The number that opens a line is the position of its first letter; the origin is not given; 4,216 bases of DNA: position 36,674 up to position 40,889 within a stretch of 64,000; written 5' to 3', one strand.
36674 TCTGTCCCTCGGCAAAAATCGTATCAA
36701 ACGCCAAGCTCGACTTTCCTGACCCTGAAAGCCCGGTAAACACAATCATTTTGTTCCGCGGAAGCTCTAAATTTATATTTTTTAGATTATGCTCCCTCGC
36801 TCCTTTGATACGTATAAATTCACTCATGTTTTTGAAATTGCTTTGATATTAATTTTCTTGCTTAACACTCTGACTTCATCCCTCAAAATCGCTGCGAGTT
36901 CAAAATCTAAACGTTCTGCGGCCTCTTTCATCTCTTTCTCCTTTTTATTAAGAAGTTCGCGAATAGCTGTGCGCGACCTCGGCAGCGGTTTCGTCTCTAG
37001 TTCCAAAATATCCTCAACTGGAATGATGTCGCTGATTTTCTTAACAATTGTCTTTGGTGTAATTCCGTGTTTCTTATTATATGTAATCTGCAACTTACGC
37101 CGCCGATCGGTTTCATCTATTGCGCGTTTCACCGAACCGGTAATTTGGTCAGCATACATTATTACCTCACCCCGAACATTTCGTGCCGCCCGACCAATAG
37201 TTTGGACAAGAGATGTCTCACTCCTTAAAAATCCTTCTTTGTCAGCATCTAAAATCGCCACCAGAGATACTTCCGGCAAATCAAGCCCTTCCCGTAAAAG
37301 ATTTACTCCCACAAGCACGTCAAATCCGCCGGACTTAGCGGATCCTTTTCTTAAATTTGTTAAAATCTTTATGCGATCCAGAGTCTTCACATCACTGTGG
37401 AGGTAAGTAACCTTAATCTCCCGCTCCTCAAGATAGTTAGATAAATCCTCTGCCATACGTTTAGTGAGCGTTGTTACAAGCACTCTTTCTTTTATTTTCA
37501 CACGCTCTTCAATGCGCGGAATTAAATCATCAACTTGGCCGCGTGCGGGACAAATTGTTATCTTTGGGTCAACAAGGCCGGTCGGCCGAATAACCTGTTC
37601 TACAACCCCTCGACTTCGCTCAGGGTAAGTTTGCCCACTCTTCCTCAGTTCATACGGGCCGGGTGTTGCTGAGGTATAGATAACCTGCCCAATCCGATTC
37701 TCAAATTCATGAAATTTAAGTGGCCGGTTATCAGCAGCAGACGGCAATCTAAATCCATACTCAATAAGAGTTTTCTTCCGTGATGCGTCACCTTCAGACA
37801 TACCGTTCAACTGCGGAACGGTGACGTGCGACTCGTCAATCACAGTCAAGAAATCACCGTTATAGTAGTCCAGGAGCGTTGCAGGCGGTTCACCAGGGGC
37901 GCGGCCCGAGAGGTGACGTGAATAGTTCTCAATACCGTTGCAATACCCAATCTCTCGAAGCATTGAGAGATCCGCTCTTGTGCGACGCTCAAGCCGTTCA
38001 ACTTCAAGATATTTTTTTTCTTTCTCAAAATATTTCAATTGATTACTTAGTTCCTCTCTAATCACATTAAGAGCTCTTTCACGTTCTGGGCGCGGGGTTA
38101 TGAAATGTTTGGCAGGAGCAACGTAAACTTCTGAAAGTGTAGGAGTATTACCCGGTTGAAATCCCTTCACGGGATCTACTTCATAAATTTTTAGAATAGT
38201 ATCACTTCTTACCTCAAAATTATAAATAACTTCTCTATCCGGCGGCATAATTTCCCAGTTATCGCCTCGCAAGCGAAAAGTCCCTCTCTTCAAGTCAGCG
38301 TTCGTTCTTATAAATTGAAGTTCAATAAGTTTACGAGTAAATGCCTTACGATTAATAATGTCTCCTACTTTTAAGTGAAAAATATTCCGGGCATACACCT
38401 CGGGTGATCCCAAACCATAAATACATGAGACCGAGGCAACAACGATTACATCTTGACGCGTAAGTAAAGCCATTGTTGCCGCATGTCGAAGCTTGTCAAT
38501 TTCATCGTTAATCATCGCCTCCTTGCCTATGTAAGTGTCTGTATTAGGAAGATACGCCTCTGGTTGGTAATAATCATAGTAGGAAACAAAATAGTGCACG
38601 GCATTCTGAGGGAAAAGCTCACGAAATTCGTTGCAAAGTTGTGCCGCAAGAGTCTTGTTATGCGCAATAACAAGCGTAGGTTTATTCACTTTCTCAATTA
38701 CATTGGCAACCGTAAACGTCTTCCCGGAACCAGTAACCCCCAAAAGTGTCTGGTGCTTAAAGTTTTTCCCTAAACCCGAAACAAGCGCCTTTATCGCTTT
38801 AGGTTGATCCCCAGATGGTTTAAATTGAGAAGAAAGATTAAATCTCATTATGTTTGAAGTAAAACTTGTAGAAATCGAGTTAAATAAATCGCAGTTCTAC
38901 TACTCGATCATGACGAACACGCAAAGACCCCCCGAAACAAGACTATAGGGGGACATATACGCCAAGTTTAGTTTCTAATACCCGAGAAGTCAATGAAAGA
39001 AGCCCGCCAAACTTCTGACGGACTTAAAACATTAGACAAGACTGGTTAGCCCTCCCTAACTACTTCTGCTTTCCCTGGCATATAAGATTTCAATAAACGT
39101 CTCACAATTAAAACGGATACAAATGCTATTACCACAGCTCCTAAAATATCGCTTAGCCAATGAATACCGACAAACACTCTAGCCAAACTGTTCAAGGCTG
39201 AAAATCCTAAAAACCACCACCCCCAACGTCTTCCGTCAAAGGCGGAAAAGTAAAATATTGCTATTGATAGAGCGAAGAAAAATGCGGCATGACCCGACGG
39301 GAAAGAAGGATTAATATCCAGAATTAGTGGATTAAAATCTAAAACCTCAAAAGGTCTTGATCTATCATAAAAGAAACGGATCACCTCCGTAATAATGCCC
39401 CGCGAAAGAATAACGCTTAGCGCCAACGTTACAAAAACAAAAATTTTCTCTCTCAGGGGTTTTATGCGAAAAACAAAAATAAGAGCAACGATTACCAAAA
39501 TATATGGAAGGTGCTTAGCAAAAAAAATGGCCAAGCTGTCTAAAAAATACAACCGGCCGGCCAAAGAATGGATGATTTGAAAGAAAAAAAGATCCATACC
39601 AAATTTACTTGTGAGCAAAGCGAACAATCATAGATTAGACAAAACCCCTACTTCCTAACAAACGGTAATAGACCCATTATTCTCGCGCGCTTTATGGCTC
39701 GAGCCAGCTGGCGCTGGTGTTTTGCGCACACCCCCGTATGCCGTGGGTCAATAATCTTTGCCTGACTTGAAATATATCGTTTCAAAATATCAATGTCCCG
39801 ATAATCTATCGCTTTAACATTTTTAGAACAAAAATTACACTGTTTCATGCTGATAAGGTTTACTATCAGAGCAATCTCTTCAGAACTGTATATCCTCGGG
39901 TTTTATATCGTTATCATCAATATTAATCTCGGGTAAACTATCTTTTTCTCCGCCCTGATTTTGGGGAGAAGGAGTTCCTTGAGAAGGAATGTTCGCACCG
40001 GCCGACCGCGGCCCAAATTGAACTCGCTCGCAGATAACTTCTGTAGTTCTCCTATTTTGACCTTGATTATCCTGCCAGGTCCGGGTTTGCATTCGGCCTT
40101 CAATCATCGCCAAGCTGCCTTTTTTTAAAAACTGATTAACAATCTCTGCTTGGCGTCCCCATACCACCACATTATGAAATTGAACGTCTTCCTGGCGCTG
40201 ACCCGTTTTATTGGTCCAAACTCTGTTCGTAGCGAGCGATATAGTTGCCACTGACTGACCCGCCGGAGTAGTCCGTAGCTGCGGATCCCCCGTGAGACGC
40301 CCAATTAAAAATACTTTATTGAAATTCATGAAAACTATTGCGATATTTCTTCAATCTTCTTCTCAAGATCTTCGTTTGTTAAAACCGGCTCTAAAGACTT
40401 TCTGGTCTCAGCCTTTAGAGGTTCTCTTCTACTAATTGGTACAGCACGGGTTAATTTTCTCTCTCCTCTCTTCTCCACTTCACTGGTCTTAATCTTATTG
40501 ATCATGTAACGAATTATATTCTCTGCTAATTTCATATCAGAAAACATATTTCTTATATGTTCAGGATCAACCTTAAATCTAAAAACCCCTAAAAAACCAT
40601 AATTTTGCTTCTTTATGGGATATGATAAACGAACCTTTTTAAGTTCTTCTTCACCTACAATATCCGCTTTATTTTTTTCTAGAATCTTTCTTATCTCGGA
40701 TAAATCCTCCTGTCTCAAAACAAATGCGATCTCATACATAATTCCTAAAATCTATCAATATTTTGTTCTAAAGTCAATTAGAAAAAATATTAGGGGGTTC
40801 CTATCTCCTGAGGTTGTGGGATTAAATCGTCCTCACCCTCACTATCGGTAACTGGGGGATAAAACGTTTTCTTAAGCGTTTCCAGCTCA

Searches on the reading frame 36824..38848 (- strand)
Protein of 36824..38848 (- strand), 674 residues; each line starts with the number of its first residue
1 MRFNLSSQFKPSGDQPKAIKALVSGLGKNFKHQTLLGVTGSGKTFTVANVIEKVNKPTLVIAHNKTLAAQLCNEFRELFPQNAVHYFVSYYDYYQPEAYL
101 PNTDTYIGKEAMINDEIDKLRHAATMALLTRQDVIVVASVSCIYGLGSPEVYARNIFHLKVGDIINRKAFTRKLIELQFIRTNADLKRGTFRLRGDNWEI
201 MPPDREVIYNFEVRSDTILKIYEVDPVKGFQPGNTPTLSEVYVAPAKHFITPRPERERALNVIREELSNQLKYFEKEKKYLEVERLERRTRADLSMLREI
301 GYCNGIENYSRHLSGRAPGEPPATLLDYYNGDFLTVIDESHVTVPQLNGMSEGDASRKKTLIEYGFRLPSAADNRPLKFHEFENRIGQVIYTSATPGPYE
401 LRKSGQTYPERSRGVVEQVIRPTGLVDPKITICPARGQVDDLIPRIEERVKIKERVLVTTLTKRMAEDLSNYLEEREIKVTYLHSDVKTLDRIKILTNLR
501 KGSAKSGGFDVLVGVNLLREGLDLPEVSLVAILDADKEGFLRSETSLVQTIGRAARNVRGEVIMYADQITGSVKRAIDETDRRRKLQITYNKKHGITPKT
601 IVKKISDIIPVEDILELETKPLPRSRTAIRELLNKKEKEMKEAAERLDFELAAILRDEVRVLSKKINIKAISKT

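Call 23: search_solved_structures(query=window:36824-38848:-, show_alignments=2, max_evalue=1e-50)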
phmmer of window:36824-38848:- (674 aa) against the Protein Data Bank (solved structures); distinct sequences matched with E-value up to 1e-50: 15.
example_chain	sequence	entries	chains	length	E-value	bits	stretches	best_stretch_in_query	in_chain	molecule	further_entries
9gy7_E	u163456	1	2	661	1.1e-246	823.5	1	2-667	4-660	UvrABC system protein B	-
3uwx_B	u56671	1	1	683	2.7e-241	805.7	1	2-660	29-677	UvrABC system protein B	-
2fdc_A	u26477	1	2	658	7.5e-241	804.3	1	2-660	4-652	UvrABC system protein B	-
1t5l_A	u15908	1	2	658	1.2e-239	800.3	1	2-660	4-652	UvrABC system protein B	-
1d9z_A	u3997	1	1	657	5.2e-239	798.2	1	2-660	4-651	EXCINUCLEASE UVRABC COMPONENT UVRB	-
1d9x_A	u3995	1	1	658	1.6e-237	793.3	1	2-660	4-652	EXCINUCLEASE UVRABC COMPONENT UVRB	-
2d7d_A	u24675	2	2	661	2.5e-237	792.6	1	2-659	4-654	UvrABC system protein B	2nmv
3v4r_A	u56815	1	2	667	2.6e-237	792.6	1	2-659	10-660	UvrABC system protein B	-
6o8g_A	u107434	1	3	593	4.3e-228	762.1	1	2-605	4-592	UvrABC system protein B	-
6o8e_A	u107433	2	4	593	5.2e-228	761.9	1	2-605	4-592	UvrABC system protein B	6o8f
6o8h_A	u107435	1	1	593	5.7e-227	758.4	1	2-605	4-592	UvrABC system protein B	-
9ga3_E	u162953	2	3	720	1.3e-218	730.8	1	3-609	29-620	UvrABC system protein B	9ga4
1d2m_A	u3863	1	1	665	1.4e-203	681.2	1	10-666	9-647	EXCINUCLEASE ABC SUBUNIT B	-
1c4o_A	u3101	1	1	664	1.7e-203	680.9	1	10-666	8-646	DNA NUCLEOTIDE EXCISION REPAIR ENZYME UVRB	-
7egt_A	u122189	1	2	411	1.9e-128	433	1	10-408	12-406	UvrABC system protein B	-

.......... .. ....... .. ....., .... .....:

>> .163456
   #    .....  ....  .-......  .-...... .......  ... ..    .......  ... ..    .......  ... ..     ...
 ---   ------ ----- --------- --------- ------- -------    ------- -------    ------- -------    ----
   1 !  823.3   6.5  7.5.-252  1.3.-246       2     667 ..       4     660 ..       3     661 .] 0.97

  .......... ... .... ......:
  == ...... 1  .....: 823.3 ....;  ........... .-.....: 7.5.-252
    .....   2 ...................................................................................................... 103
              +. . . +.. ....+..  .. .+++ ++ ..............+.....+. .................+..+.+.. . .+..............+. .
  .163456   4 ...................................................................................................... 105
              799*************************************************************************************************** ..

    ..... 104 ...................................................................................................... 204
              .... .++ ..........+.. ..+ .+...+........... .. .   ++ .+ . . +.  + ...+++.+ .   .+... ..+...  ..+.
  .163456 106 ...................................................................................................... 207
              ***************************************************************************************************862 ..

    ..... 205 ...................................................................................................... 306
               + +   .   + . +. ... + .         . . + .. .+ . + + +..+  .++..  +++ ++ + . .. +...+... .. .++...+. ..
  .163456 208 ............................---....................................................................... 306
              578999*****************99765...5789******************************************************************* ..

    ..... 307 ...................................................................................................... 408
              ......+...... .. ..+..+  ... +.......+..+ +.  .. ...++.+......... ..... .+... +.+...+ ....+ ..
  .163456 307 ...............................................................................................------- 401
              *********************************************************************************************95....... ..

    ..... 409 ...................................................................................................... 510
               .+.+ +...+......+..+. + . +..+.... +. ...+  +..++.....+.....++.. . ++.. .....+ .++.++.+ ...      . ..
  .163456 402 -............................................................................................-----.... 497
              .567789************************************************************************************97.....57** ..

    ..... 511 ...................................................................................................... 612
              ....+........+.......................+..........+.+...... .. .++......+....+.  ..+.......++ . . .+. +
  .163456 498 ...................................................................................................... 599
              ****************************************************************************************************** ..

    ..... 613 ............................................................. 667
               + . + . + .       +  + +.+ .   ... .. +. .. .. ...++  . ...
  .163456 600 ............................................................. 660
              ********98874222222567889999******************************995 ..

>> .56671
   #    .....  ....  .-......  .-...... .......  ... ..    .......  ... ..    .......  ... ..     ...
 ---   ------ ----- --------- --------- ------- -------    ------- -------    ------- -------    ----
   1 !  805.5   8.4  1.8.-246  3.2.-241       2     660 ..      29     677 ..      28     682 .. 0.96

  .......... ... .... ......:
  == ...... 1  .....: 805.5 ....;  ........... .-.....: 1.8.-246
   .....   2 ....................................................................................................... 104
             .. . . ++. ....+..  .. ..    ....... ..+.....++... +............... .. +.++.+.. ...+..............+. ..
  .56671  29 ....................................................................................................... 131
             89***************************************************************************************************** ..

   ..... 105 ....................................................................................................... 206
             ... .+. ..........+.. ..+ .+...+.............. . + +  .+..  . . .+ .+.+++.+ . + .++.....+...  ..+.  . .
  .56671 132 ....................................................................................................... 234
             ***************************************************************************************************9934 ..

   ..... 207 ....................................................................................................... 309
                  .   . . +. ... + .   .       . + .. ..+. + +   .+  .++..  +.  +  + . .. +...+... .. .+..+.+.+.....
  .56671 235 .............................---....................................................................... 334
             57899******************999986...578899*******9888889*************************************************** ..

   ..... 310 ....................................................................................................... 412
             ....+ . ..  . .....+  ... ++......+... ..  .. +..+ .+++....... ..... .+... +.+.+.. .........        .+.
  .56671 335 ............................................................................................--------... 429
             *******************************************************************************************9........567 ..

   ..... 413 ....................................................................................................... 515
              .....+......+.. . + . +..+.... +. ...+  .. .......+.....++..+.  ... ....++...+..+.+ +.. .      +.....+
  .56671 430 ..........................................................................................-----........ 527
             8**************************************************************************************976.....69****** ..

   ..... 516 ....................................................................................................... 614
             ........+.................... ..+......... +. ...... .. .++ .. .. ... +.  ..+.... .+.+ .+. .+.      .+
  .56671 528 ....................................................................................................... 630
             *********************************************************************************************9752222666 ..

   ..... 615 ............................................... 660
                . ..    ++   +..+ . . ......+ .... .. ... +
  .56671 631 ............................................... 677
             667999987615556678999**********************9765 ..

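Call 49: find_homologous_proteins(query=window:36824-38848:-, max_evalue=1e-50)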
Query window:36824-38848:- (674 aa): 8000 proteins with E <= 1e-50 among 8000 candidates; the best 120 are listed.
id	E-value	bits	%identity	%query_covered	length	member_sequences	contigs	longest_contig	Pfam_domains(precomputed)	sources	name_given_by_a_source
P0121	0.0e+0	1498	100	100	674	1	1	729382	PF00270.36,PF02151.26,PF17757.7,PF00271.38,PF27431.1,PF04851.22,PF12344.15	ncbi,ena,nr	ncbi:MAG: excinuclease ABC subunit UvrB [Patescibacteria group bacterium]|nr:excinuclease ABC subuni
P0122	0.0e+0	1229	83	99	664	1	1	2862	PF00270.36,PF02151.26,PF17757.7,PF00271.38,PF27431.1,PF04851.22,PF12344.15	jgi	-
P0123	0.0e+0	1220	83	98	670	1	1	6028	PF00270.36,PF02151.26,PF17757.7,PF00271.38,PF27431.1,PF04851.22,PF12344.15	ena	-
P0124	0.0e+0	1176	79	99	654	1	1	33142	PF00270.36,PF02151.26,PF17757.7,PF00271.38,PF27431.1,PF04851.22,PF12344.15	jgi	-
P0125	0.0e+0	1176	79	99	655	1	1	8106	PF00270.36,PF02151.26,PF17757.7,PF00271.38,PF27431.1,PF04851.22,PF12344.15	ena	-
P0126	0.0e+0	1176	79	99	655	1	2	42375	PF00270.36,PF02151.26,PF17757.7,PF00271.38,PF27431.1,PF04851.22,PF12344.15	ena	-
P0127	0.0e+0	1175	79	99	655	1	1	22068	PF00270.36,PF02151.26,PF17757.7,PF00271.38,PF27431.1,PF04851.22,PF12344.15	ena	-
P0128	0.0e+0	1175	79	99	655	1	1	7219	PF00270.36,PF02151.26,PF17757.7,PF00271.38,PF27431.1,PF04851.22,PF12344.15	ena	-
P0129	0.0e+0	1173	79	99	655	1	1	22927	PF00270.36,PF02151.26,PF17757.7,PF00271.38,PF27431.1,PF04851.22,PF12344.15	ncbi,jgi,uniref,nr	ncbi:excinuclease ABC subunit B [Candidatus Jorgensenbacteria bacterium GWA1_49_17]|uniref:UvrABC sy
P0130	0.0e+0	1173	79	99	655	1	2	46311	PF00270.36,PF02151.26,PF17757.7,PF00271.38,PF27431.1,PF04851.22,PF12344.15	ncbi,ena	-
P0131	0.0e+0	1172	79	99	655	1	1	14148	PF00270.36,PF02151.26,PF17757.7,PF00271.38,PF27431.1,PF04851.22,PF12344.15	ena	-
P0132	0.0e+0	1172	79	99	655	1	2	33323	PF00270.36,PF02151.26,PF17757.7,PF00271.38,PF27431.1,PF04851.22,PF12344.15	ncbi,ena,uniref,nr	ncbi:excinuclease ABC subunit B [Candidatus Jorgensenbacteria bacterium GWC1_48_12]|uniref:UvrABC sy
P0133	0.0e+0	1171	79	99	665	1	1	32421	PF00270.36,PF02151.26,PF17757.7,PF00271.38,PF27431.1,PF04851.22,PF12344.15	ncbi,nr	ncbi:MAG: excinuclease ABC subunit UvrB [Candidatus Brennerbacteria bacterium]|nr:excinuclease ABC s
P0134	0.0e+0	1169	79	99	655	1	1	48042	PF00270.36,PF02151.26,PF17757.7,PF00271.38,PF27431.1,PF04851.22,PF12344.15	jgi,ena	-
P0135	0.0e+0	1167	78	98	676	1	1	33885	PF00270.36,PF02151.26,PF17757.7,PF00271.38,PF27431.1,PF04851.22,PF12344.15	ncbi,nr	ncbi:MAG: excinuclease ABC subunit UvrB [Candidatus Liptonbacteria bacterium]|nr:excinuclease ABC su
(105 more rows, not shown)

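Call 53: find_related_loci(query=window:36824-38848:-, collection=metagenome_contigs, flank=2500)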
Query window:36824-38848:- (674 aa) in metagenome_contigs; peptide patterns used: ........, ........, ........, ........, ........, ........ (x = any residue, [..] = any of these).
600 stretches matched a pattern (row limit reached: there are more); 598 encode a relative of the query (tblastn E <= 1e-3); the best 80 are kept; 80 distinct loci.
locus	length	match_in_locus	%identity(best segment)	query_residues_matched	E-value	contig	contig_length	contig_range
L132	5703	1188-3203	75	1-665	0e+0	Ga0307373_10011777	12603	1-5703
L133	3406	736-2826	59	1-666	0e+0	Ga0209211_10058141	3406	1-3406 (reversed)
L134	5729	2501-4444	61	1-664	0e+0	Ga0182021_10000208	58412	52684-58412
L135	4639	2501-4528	57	3-664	0e+0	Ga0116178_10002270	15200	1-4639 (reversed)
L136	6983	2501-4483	58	2-660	0e+0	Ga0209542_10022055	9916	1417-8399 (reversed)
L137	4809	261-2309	57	1-668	0e+0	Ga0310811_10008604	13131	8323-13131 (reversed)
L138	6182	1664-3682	56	2-666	0e+0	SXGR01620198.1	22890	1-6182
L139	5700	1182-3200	58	3-659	0e+0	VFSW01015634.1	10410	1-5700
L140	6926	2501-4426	58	2-659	0e+0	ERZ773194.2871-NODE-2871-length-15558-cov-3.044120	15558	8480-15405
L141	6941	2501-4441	58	2-659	0e+0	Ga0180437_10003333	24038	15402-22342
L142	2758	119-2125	56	3-672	0e+0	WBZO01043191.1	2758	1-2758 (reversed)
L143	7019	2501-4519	57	2-672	0e+0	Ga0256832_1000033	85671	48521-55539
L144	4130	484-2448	57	2-666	0e+0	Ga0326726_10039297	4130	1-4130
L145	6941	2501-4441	60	2-664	0e+0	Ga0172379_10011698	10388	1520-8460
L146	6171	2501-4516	58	1-670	0e+0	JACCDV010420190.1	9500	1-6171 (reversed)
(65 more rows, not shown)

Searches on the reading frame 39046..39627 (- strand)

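Call 61: search_protein_families(library=pfam, proteins=[window:39046-39627:-], max_evalue=0.001)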
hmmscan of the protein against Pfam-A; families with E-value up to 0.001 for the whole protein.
window:39046-39627:- (193 aa): 2 families
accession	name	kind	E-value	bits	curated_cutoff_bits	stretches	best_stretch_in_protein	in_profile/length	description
PF01569.27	PAP2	-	3.5e-20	72.5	27.2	1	67-178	3-124/130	PAP2 superfamily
PF14378.12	PAP2_3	-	0.00022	21.6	27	0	98-173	116-189/190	PAP2 superfamily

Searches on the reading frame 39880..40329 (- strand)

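Call 61: search_protein_families(library=pfam, proteins=[window:39880-40329:-], max_evalue=0.001)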
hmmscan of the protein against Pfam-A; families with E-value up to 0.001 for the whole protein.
window:39880-40329:- (149 aa): 2 families
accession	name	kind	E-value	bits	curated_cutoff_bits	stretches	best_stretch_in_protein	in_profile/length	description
PF00436.31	SSB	-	2.1e-38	131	26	1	3-105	1-103/104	Single-strand binding protein family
PF22657.2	SSB_1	-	5.8e-05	23.6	27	1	4-83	1-78/91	Another single-strand binding protein family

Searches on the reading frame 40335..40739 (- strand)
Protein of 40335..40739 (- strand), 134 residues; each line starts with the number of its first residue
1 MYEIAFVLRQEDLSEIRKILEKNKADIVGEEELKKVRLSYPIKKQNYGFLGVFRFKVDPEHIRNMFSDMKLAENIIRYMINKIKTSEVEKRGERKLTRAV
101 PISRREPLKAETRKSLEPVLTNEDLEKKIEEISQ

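Call 61: search_protein_families(library=pfam, proteins=[window:40335-40739:-], max_evalue=0.001)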
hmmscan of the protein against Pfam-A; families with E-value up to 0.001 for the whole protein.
window:40335-40739:- (134 aa): 1 family
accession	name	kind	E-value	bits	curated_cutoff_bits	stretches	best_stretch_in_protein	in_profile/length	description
PF01250.22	Ribosomal_S6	-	1.4e-13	51.3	27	1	2-81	2-89/90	Ribosomal protein S6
